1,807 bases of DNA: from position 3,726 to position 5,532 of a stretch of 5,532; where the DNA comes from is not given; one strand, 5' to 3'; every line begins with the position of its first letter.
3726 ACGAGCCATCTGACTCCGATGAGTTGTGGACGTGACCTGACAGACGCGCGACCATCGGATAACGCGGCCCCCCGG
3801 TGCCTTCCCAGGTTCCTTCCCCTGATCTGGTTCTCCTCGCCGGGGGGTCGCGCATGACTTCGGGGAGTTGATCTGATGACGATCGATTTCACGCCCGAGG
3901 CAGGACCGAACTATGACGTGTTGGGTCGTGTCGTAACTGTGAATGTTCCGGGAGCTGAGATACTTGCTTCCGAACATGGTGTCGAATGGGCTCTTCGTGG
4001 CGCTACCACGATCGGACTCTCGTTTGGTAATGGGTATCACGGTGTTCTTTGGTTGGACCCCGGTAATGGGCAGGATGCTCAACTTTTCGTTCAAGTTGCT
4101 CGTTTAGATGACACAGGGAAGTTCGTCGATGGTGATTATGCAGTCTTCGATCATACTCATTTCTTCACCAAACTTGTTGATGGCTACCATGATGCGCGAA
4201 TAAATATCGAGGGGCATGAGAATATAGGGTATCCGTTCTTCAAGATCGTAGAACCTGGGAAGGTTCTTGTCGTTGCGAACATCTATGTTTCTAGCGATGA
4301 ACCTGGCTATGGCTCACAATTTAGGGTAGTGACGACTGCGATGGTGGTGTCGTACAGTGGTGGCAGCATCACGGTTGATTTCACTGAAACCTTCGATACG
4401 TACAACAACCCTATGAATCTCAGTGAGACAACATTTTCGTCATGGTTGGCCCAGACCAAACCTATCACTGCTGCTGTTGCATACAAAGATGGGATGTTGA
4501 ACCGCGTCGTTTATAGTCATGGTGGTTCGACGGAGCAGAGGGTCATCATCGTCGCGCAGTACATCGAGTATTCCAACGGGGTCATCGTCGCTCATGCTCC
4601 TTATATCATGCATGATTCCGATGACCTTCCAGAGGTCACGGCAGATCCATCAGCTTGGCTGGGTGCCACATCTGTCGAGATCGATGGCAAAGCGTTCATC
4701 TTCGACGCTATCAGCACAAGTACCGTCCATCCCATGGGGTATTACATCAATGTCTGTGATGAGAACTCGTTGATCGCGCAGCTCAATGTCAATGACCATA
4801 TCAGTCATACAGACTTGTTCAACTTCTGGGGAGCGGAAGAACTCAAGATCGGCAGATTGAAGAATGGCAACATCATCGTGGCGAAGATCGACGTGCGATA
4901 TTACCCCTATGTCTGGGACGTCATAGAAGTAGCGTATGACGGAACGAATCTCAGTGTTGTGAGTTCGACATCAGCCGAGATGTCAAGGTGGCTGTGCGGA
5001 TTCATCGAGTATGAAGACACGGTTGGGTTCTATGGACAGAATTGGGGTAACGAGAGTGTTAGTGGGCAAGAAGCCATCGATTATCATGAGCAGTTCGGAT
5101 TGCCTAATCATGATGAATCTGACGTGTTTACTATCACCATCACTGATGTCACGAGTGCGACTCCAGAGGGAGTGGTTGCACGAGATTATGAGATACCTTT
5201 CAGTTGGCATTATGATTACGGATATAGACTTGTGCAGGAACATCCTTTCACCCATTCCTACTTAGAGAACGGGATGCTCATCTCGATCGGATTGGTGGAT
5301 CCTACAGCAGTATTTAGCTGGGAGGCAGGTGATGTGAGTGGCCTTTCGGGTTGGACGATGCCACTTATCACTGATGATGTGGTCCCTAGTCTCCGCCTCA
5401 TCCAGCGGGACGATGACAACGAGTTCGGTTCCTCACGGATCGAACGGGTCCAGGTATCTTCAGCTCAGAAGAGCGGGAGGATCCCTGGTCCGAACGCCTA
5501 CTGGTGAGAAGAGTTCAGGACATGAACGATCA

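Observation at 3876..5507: Abrupt drop of about 20 GC points: a compositionally foreign 543-aa gene at the end of the tail module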

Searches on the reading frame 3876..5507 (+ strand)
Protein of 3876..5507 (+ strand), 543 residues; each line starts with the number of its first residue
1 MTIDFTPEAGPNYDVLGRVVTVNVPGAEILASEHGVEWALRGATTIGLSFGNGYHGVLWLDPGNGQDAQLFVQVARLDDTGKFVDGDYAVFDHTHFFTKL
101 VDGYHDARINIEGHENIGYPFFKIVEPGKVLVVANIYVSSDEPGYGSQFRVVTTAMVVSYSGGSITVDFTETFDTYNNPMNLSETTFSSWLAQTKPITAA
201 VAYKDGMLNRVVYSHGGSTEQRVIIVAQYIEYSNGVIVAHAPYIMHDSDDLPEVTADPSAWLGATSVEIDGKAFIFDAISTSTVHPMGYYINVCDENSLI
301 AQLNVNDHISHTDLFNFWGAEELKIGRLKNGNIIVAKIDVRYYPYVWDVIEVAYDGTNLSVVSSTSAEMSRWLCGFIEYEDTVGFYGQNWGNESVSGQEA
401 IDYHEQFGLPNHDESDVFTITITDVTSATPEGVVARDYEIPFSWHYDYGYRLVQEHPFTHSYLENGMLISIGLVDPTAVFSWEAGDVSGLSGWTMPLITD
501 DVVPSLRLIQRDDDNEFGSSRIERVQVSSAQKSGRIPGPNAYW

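Call 3: search_protein_families(library=pfam, proteins=[window:3876-5507:+], max_evalue=1)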
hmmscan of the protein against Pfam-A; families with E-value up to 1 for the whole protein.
window:3876-5507:+ (543 aa): 0 families

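Call 4: search_protein_families(library=phrogs, proteins=[window:3876-5507:+], max_evalue=1)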
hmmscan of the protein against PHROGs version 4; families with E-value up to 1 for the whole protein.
window:3876-5507:+ (543 aa): 2 families
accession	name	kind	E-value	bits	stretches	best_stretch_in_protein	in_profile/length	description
phrog_6385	-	unknown function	0.27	12.4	0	439-465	17-43/48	-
phrog_34851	-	unknown function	0.39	11.5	0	305-343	72-108/144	-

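Call 6: find_homologous_proteins(query=window:3876-5504:+, max_evalue=0.001)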
Query window:3876-5504:+ (543 aa): 1 proteins with E <= 0.001 among 8000 candidates.
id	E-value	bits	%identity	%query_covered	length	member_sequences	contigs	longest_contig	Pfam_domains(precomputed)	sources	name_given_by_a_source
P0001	0.0e+0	1252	100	100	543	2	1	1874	-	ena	-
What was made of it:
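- Tried and rejected: The full ORF returned only a self-hit (call 6).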

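Call 7: search_dna_similar(query=window:3876-5504:+, collection=phages, mode=protein, max_evalue=0.01)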
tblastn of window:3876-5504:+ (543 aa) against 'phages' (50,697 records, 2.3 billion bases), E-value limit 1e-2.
No match.

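Call 9: find_encoding_contigs(protein=P0001, flank=10000)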
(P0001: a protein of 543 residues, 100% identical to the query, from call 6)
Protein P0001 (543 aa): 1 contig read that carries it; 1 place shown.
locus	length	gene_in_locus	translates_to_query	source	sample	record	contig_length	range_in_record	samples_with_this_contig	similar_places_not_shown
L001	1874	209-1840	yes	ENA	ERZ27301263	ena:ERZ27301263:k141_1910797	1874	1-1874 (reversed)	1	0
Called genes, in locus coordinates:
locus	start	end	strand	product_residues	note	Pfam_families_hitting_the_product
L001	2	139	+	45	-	?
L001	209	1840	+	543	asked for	-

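Call 11: find_related_loci(query=window:3876-5504:+, collection=viral_contigs, flank=10000)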
Query window:3876-5504:+ (543 aa) in viral_contigs; peptide patterns used: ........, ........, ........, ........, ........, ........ (x = any residue, [..] = any of these).
2 stretches matched a pattern, but none encodes a relative of the query by tblastn (E <= 1e-3).

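Call 18: search_protein_representatives(protein=window:3876-5504:+)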
Query: 543 residues. Proteins with E-value up to 0.001 (for the whole library): 12; up to 1e-10: 12; up to 1e-30: 2. The best 12 are listed.
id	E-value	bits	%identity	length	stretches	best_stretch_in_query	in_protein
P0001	0.0e+00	1251.5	100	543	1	1-543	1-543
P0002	1.1e-88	314.6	43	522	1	2-513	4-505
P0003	3.4e-19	85.1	30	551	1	34-542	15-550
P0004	3.0e-18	82.0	30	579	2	42-360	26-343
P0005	1.4e-16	76.5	58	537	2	484-543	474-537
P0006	2.7e-16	75.6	56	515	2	500-543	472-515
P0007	6.5e-16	74.3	62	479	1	476-543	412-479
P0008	2.4e-15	72.4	89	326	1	499-543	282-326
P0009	1.6e-14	69.7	95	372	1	502-543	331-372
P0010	7.7e-14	67.5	30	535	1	46-543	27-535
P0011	3.0e-13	65.5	90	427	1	502-543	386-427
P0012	3.3e-13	65.4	90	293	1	502-543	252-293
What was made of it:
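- No homolog was found outside this clade among 1.84 billion representative proteins (call 18).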

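Call 21: predict_structure(protein=window:3876-5504:+)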
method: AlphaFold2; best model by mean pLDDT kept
length: 543 residues; sequences in the alignment: 1
mean_pLDDT: 33.9   pTM: 0.25
mean pLDDT of the five models: 33.9, 29.0, 25.9, 25.8, 25.7
residues with pLDDT >= 90: 0; 70-90: 0; 50-70: 22; < 50: 521
segments of 3 or more residues with pLDDT < 50: 1-54, 60-69, 79-84, 87-155, 162-165, 169-543
pLDDT, mean of each block of 10 residues (from residue 1): 26 28 29 29 40 49 44 51 47 39 34 36 44 46 40 49 49 33 30 30 32 35 40 39 38 31 34 35 28 26 30 33 31 31 25 32 33 34 34 36 36 32 27 23 22 22 26 29 33 30 29 35 32 30 24
secondary structure, 60 per line:
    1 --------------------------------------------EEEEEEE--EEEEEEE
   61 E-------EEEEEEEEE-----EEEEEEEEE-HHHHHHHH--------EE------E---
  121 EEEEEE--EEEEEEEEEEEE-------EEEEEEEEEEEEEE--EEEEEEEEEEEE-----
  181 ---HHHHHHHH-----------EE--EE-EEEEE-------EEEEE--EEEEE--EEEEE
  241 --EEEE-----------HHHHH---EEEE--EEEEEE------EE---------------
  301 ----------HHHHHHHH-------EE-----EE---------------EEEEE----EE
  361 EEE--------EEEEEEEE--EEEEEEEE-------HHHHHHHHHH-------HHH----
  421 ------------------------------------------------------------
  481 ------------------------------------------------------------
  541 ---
elements in order: E45-51 E54-61 E69-77 E83-91 H93-100 E121-126 E129-140 E148-161 E164-175 H184-191 E210-214 E222-226 E229-233 E236-240 E243-246 H258-262 E266-269 E272-277 H311-318 E350-354 E359-363 E372-379 E382-389 H397-406
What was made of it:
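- Tried and rejected: The single-sequence AlphaFold model was unusable (pLDDT 34, call 21).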

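Call 26: find_encoding_contigs(protein=P0006, flank=10000)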
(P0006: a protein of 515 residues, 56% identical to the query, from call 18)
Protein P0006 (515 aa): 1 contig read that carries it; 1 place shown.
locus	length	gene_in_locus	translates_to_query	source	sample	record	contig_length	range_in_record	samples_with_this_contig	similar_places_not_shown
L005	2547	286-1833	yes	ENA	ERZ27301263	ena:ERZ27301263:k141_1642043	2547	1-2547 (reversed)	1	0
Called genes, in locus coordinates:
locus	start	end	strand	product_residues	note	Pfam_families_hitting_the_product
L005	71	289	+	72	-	-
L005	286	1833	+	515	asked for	-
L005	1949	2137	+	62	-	-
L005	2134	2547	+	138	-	?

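Call 27: find_encoding_contigs(protein=P0002, flank=10000)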
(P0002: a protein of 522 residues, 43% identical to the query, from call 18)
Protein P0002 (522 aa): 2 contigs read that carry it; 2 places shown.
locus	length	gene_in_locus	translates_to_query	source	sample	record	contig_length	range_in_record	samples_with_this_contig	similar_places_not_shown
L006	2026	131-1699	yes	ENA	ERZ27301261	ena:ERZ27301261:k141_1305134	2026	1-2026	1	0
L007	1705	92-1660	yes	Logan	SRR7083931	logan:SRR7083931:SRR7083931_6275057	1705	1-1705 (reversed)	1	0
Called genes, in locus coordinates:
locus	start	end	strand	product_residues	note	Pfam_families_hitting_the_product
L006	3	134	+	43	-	?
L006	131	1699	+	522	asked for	-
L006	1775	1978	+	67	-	-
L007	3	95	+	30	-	?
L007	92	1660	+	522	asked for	-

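Call 28: find_encoding_contigs(protein=P0005, flank=10000)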
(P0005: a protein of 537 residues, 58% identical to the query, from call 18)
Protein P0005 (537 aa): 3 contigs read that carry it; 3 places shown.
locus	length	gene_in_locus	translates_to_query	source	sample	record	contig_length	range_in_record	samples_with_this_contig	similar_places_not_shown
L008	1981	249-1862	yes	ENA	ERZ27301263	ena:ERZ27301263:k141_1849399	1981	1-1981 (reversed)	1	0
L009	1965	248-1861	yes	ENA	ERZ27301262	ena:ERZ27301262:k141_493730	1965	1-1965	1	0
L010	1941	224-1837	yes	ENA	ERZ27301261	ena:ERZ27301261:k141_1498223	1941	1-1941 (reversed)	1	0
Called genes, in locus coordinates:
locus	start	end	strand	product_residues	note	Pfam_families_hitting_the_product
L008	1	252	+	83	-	?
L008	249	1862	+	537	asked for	-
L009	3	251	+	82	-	?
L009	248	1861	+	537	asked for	-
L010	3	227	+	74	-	?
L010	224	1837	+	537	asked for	-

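Call 29: find_encoding_contigs(protein=P0007, flank=10000)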
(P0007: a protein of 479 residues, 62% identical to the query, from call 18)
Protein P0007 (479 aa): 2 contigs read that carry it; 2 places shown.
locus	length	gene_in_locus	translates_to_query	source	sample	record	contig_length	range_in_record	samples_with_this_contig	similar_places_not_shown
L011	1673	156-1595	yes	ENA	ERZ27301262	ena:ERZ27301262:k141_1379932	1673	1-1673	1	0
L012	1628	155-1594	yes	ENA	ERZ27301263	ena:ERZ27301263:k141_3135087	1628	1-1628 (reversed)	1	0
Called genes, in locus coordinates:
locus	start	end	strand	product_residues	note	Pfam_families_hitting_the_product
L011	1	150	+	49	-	?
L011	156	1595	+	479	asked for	-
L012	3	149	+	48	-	?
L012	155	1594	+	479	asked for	-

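Call 30: find_encoding_contigs(protein=P0008, flank=10000)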
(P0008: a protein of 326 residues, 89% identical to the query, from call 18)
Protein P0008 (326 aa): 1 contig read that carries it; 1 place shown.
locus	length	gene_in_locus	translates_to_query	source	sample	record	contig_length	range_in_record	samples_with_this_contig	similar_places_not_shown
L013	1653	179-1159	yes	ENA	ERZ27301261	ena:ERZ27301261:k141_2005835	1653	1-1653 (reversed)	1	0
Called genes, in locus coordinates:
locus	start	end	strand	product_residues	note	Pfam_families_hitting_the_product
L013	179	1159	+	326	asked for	PF25390:WD40_RLD, PF13540:RCC1_2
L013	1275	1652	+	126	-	?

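Call 31: find_encoding_contigs(protein=P0009, flank=10000)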
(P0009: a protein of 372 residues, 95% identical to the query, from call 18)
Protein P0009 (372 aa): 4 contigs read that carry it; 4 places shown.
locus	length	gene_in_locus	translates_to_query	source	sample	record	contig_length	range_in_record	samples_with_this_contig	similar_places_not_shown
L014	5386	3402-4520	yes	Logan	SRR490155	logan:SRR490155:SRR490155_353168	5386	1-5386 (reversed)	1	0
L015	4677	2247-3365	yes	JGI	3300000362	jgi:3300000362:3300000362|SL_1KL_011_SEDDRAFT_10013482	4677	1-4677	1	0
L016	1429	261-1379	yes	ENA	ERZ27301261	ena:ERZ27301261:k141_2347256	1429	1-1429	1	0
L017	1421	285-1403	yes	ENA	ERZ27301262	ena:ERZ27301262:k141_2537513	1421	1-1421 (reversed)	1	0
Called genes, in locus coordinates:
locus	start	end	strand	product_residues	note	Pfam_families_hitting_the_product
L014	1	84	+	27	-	?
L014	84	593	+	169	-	-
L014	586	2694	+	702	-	-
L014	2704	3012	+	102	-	-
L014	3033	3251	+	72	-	-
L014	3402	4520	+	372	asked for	-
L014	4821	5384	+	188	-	?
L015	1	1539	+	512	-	?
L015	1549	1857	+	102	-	-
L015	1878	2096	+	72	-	-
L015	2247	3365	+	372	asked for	-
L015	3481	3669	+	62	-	-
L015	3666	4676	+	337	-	?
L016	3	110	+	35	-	?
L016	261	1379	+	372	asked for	-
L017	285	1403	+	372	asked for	-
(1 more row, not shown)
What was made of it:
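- L014 and L015 have the same gene order with a 372-aa slot gene (call 31).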

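Call 40: search_protein_families(library=pfam, proteins=[L015:1878-2096:+, L015:1549-1857:+, L015:25-1539:+, P0005, P0007, P0009, P0011, P0012], max_evalue=0.1)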
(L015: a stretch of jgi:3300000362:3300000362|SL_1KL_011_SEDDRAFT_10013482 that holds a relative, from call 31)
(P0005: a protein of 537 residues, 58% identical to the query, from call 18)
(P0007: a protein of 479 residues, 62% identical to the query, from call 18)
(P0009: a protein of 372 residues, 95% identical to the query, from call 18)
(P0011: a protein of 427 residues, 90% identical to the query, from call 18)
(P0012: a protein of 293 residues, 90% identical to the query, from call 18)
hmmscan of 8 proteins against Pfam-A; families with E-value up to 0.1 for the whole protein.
L015:1878-2096:+ (72 aa): 2 families
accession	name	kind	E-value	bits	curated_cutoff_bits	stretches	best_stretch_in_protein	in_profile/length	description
PF11324.13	DUF3126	-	0.016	15.5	25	1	48-68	22-42/63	Protein of unknown function (DUF3126)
PF18348.7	SH3_16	-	0.099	12.9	25.8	0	43-71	19-47/49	Bacterial dipeptidyl-peptidase Sh3 domain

L015:1549-1857:+ (102 aa): 0 families

L015:25-1539:+ (504 aa): 0 families

P0005 (537 aa): 0 families

P0007 (479 aa): 2 families
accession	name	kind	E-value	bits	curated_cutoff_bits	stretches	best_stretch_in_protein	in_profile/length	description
PF13360.13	PQQ_2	-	8.8e-05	22.7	27.6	0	99-178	81-145/233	Outer membrane protein assembly factor BamB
PF01887.21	SAM_HAT_N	-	0.094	12.9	26.3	0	238-282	81-123/145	SAM hydroxide adenosyltransferase N-terminal domain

P0009 (372 aa): 0 families

P0011 (427 aa): 0 families

P0012 (293 aa): 0 families
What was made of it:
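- Other slot proteins also look like propellers: RCC1/WD40_RLD in P0008 (call 30) and PQQ_2 in P0007 (E = 8.8e-5, call 40).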

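Call 41: search_protein_families(library=phrogs, proteins=[L015:1878-2096:+, L015:1549-1857:+, L014:84-593:+, L014:586-2694:+, P0005, P0007, P0009, P0012], max_evalue=0.1)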
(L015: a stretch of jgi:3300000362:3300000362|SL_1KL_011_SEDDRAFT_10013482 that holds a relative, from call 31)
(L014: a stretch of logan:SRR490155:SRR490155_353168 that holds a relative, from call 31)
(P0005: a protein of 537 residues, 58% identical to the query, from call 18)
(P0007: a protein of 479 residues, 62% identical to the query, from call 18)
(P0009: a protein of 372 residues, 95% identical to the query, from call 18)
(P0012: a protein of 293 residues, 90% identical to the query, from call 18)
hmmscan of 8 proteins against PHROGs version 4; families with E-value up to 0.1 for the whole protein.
L015:1878-2096:+ (72 aa): 1 family
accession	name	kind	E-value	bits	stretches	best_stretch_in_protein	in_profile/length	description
phrog_3188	-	other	0.022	15.6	1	5-47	56-93/96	co-chaperonin GroES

L015:1549-1857:+ (102 aa): 1 family
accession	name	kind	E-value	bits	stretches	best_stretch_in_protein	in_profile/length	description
phrog_4649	-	unknown function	0.066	14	0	52-70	16-36/50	-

L014:84-593:+ (169 aa): 2 families
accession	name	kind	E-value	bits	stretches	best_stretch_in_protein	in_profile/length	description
phrog_18593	-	unknown function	1e-15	59.3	2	60-105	79-122/188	-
phrog_30034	-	unknown function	1.7e-05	25.7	0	64-103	211-252/263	-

L014:586-2694:+ (702 aa): 2 families
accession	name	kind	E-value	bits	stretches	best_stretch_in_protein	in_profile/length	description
phrog_2295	-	unknown function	3.6e-43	149.4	1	6-327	565-894/1183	-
phrog_863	-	tail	1.4e-05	25.2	1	16-193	397-598/690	tail fiber assembly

P0005 (537 aa): 0 families

P0007 (479 aa): 0 families

P0009 (372 aa): 0 families

P0012 (293 aa): 0 families
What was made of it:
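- phrog_863, tail fiber assembly, E = 1.4e-5 (call 41).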

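Call 52: search_protein_families(library=phrogs, proteins=[P0002, P0003, P0004, P0010, P0006, P0011], max_evalue=0.01)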
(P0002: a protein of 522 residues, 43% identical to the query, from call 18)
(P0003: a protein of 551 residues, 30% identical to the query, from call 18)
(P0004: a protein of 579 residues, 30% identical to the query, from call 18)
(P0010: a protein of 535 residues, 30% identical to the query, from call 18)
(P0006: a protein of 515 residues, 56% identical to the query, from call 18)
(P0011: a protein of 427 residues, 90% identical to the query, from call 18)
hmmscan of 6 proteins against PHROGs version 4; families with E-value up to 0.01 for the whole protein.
P0002 (522 aa): 0 families

P0003 (551 aa): 0 families

P0004 (579 aa): 0 families

P0010 (535 aa): 0 families

P0006 (515 aa): 0 families

P0011 (427 aa): 0 families

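Call 54: find_homologous_proteins(query=A3, max_evalue=0.001)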
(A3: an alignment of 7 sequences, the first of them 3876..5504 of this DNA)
Query A3 (7 sequences) (543 aa, profile of the alignment): 1 proteins with E <= 0.001 among 8000 candidates.
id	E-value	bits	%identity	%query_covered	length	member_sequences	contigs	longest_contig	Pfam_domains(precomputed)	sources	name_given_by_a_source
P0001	3.0e-201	688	100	100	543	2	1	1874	-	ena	-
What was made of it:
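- Tried and rejected: The family alignment again returned only a self-hit (call 54).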

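Call 63: search_solved_structures(query=A3, max_evalue=1)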
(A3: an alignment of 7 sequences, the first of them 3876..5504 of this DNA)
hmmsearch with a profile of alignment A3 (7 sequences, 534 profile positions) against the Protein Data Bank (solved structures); distinct sequences matched with E-value up to 1: 0.
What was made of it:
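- On PL24/PL25/PL42 polysaccharide lyases or GH58 endosialidases: The PDB sequence search with the family profile found nothing (call 63).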

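Call 66: predict_structure(alignment_id=A3)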
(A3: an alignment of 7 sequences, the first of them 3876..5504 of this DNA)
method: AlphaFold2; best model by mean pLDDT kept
length: 543 residues; sequences in the alignment: 7
mean_pLDDT: 65.3   pTM: 0.74
mean pLDDT of the five models: 65.3, 63.5, 63.0, 62.7, 61.7
residues with pLDDT >= 90: 69; 70-90: 170; 50-70: 166; < 50: 138
segments of 3 or more residues with pLDDT < 50: 1-15, 38-43, 112-118, 143-147, 188-196, 253-260, 283-285, 313-319, 392-394, 429-432, 447-457, 477-485, 500-543
pLDDT, mean of each block of 10 residues (from residue 1): 29 52 77 53 69 87 73 90 90 69 59 47 89 77 50 89 89 77 55 52 87 61 81 92 80 47 74 80 59 92 84 43 71 74 69 89 75 61 62 54 56 58 57 55 52 48 76 60 54 69 33 37 40 35 28
secondary structure, 60 per line:
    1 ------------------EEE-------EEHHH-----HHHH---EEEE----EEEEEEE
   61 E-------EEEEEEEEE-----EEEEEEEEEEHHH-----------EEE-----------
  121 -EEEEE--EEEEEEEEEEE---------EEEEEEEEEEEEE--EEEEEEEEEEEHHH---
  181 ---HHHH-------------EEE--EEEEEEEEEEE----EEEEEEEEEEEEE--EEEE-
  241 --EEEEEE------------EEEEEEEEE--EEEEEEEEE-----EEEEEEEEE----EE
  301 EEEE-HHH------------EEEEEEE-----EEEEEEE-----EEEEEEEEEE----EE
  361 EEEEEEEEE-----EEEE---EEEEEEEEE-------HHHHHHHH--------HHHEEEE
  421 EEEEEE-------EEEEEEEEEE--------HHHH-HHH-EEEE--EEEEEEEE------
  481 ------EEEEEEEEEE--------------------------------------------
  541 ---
elements in order: E19-21 H39-42 E46-49 E54-61 E69-77 E83-92 E107-109 E122-126 E129-139 E149-161 E164-174 H184-187 E201-203 E206-216 E221-233 E236-239 E243-248 E261-269 E272-280 E286-294 E299-304 E321-327 E333-339 E345-354 E359-369 E375-378 E382-390 H398-405 E417-426 E434-443 H452-455 E461-464 E467-474 E487-496
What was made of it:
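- Checked: It is beta-rich in the model (call 66). The predicted fold is nevertheless built of repeated four-stranded units (call 66).
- The AlphaFold2 model built on 7 sequences has pTM 0.74 (call 66). The conserved part is C-terminal and short, and it is predicted to be disordered alone (call 66).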

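Call 69: fold_search(model_id=the predicted structure, library=pdb)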
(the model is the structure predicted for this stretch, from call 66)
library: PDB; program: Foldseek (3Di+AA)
matches with E <= 10: 734; with E <= 0.001: 104
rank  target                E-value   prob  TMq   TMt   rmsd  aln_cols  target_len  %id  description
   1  6byt_B                5.3e-09  1.00  0.36  0.40  12.0       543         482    9  Complex structure of LOR107 mutant (R320) with tetrasaccharide substrate (released 2018-02-07)
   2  6byp_B                1.7e-08  1.00  0.35  0.38  12.2       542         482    9  Structure of PL24 family Polysaccharide lyase-LOR107 (released 2018-02-07)
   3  6byt_A                2.4e-08  1.00  0.37  0.40  11.8       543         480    9  Complex structure of LOR107 mutant (R320) with tetrasaccharide substrate (released 2018-02-07)
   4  6byx_A                3.0e-08  1.00  0.35  0.39  11.9       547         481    9  Complex structure of LOR107 mutant (R259N) with tetrasaccharide substrate (released 2018-02-07)
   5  6byp_A                4.1e-08  1.00  0.36  0.40  12.0       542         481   10  Structure of PL24 family Polysaccharide lyase-LOR107 (released 2018-02-07)
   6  6jq9_A                4.1e-08  1.00  0.33  0.36  13.1       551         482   10  Crystal structure of a lyase from Alteromonas sp. (released 2020-04-01)
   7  6jq9_B                7.4e-08  1.00  0.36  0.39  11.8       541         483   10  Crystal structure of a lyase from Alteromonas sp. (released 2020-04-01)
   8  6byx_B                7.4e-08  1.00  0.35  0.38  12.2       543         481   10  Complex structure of LOR107 mutant (R259N) with tetrasaccharide substrate (released 2018-02-07)
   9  7esk_A                8.6e-08  1.00  0.34  0.41  13.4       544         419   10  Crystal structure of a L-rhamnose-alpha-1,4-D-glucuronate lyase from Fusarium oxysporum 12S, Ligand free form (released 2021-08-04)
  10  7esn_A                1.0e-07  1.00  0.37  0.44  11.4       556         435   11  Crystal structure of a L-rhamnose-alpha-1,4-D-glucuronate lyase from Fusarium oxysporum 12S, H105F Rha-GlcA complex (released 2021-08-04)
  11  7drq_A                1.4e-07  1.00  0.37  0.41  11.1       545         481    9  Crystal structure of polysaccharide lyase Uly1 (released 2021-03-31)
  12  7esl                  3.1e-07  1.00  0.34  0.42  13.4       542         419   10  Crystal structure of a L-rhamnose-alpha-1,4-D-glucuronate lyase from Fusarium oxysporum 12S, N247A N-glycan free form (released 2021-08-04)
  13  4hiz_C                5.4e-07  1.00  0.37  0.32  13.7       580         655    9  Phage phi92 endosialidase (released 2014-01-15)
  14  7drq_B                5.9e-07  1.00  0.36  0.40  11.7       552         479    8  Crystal structure of polysaccharide lyase Uly1 (released 2021-03-31)
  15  4hiz_B                7.6e-07  1.00  0.37  0.32  13.7       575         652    9  Phage phi92 endosialidase (released 2014-01-15)
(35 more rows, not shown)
